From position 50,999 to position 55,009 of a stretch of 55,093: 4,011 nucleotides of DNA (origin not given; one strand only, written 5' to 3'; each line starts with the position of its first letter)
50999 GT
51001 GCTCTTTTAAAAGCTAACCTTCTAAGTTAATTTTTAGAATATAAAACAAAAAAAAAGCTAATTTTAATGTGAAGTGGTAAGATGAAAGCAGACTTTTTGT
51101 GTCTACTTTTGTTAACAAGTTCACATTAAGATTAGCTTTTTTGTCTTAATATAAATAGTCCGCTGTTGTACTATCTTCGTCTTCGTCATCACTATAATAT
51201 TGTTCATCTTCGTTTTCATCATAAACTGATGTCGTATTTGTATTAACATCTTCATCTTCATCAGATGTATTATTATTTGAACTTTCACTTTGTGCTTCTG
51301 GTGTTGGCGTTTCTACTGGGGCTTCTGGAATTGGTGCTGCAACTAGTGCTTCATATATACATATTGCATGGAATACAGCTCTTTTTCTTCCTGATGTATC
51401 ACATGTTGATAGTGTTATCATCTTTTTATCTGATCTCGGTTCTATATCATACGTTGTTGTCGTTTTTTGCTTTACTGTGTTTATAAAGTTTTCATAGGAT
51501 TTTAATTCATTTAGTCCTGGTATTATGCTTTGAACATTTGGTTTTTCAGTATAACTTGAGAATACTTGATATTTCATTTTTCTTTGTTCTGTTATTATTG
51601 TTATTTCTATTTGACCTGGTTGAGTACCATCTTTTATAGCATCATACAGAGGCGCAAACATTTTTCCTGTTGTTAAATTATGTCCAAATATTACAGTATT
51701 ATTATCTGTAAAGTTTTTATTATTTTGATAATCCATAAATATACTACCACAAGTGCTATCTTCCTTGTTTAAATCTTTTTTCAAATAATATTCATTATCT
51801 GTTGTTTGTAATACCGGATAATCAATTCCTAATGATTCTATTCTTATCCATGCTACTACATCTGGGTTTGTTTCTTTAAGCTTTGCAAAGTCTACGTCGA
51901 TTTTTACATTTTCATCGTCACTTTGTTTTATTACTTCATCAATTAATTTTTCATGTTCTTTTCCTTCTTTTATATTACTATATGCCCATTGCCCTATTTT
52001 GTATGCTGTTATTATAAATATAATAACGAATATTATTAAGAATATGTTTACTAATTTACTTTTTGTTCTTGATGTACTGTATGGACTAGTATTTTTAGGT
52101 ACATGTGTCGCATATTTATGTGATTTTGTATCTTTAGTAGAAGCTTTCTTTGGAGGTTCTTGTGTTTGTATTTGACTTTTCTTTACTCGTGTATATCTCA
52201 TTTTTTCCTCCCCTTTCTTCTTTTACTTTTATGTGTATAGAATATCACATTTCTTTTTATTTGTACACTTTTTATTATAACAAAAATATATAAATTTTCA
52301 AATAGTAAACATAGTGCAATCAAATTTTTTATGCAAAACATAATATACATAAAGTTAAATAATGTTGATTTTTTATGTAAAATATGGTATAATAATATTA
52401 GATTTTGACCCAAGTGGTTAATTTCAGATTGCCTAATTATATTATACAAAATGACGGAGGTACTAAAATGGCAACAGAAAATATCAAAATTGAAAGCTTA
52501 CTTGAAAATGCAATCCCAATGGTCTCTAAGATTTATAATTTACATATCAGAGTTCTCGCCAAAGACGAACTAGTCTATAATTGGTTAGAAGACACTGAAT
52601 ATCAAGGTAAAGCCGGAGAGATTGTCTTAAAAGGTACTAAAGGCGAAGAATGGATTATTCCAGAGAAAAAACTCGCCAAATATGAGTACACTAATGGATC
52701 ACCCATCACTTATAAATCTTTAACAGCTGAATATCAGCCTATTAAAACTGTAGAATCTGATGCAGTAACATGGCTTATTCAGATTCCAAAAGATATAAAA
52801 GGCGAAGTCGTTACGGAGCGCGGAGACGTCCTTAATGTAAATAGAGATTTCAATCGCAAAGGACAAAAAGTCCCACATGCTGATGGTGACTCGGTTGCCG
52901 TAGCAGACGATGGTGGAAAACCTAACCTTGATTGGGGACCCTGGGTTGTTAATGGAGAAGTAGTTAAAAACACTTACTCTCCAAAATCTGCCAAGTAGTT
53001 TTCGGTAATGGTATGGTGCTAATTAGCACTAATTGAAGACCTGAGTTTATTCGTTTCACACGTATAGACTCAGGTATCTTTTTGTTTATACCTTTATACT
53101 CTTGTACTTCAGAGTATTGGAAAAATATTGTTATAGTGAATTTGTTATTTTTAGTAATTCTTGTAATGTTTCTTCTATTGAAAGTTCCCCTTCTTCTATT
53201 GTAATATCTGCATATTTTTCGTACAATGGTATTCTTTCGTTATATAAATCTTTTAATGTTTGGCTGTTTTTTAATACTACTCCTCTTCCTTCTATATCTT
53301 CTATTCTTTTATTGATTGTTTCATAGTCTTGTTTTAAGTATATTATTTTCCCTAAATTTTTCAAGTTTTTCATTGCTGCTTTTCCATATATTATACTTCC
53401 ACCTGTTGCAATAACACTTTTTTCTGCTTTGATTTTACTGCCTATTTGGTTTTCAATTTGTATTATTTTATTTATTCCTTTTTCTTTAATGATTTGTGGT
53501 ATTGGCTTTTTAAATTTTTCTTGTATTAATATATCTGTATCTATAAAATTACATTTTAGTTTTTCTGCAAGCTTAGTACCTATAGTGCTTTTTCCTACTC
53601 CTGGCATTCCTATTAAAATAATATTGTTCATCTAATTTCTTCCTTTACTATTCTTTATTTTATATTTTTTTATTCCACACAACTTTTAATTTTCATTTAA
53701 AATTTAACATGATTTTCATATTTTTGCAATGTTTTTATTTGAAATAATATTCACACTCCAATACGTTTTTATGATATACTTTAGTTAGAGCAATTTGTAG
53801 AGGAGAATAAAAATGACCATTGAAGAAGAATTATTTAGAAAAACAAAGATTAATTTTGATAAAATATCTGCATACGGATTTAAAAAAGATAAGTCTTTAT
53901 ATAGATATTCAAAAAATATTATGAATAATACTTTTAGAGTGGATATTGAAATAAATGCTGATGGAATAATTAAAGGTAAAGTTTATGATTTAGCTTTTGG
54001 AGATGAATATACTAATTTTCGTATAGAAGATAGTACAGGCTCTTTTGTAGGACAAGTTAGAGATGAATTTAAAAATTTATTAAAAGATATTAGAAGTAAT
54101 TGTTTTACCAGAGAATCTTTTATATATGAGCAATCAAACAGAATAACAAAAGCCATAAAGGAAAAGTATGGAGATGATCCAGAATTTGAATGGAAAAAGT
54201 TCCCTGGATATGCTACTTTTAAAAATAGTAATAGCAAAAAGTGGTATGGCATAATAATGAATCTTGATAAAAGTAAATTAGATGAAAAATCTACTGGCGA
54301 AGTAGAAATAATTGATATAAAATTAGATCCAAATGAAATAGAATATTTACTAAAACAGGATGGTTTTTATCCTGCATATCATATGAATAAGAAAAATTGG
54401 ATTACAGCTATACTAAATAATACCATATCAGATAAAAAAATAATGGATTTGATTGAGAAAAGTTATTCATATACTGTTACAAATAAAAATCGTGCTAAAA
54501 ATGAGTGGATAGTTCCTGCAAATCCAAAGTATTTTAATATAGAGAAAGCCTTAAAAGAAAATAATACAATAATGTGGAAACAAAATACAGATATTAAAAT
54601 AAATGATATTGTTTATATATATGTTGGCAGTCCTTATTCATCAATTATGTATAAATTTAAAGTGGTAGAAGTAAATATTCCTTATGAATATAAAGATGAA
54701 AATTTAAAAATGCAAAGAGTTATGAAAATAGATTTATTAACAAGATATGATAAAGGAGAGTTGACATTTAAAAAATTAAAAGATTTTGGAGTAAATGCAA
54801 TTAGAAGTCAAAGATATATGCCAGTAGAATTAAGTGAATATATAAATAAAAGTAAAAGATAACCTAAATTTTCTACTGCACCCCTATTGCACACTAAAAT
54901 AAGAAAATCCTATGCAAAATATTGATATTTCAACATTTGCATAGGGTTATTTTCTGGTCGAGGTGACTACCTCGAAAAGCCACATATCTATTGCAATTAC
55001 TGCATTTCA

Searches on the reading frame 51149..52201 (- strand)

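Call 42: search_protein_families(library=pfam, proteins=[window:51149-52201:-], max_evalue=0.001)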
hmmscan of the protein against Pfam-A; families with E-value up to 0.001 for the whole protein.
window:51149-52201:- (351 aa): 1 family
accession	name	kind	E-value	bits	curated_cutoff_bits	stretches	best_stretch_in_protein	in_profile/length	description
PF04203.18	Sortase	-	2.1e-14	53.8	26.6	1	119-279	1-122/125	Sortase domain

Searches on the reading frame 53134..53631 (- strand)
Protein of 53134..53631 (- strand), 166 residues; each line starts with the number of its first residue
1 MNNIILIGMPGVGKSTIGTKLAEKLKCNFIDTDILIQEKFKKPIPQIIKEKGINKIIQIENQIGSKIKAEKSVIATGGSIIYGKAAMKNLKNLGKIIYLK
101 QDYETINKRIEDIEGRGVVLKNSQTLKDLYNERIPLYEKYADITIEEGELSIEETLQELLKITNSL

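Call 42: search_protein_families(library=pfam, proteins=[window:53134-53631:-], max_evalue=0.001)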
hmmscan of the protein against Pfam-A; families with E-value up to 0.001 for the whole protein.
window:53134-53631:- (166 aa): 7 families
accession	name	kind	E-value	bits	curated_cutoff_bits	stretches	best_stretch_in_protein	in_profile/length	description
PF01202.28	SKI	-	1.6e-34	119.8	22.1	1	10-161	1-156/159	Shikimate kinase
PF13207.12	AAA_17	-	2.3e-07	31.6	27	1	7-127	1-136/136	AAA domain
PF13671.12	AAA_33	-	2.4e-07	31.6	27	1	4-76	2-76/143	AAA domain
PF13238.12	AAA_18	-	2.8e-07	31.5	29.4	1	4-112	1-110/128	AAA domain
PF00004.35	AAA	-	0.00046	21.1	21.2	1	4-34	1-31/131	ATPase family associated with various cellular activities (AAA)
PF13189.12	Cytidylate_kin2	-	0.00051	20.7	28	1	9-36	7-34/176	Cytidylate kinase-like family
PF08433.16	KTI12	-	0.00052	20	22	1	1-83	1-84/271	Chromatin associated protein KTI12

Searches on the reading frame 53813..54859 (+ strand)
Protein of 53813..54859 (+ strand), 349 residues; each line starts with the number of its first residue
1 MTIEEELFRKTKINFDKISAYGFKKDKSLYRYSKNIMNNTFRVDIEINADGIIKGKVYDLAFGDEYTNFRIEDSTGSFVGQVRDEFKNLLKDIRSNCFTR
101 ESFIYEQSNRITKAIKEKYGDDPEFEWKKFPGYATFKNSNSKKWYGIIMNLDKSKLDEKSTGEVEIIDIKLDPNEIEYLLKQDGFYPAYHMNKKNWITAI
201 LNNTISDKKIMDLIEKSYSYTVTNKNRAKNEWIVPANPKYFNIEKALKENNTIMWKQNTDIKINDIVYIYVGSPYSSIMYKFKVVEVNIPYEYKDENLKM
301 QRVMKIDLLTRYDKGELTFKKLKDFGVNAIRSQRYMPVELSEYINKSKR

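Call 42: search_protein_families(library=pfam, proteins=[window:53813-54859:+], max_evalue=0.001)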
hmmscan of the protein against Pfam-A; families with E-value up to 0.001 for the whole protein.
window:53813-54859:+ (349 aa): 1 family
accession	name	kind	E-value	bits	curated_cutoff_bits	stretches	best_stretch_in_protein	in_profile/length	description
PF04237.18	YjbR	-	1.4e-15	58.1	30.1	1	118-219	3-87/88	YjbR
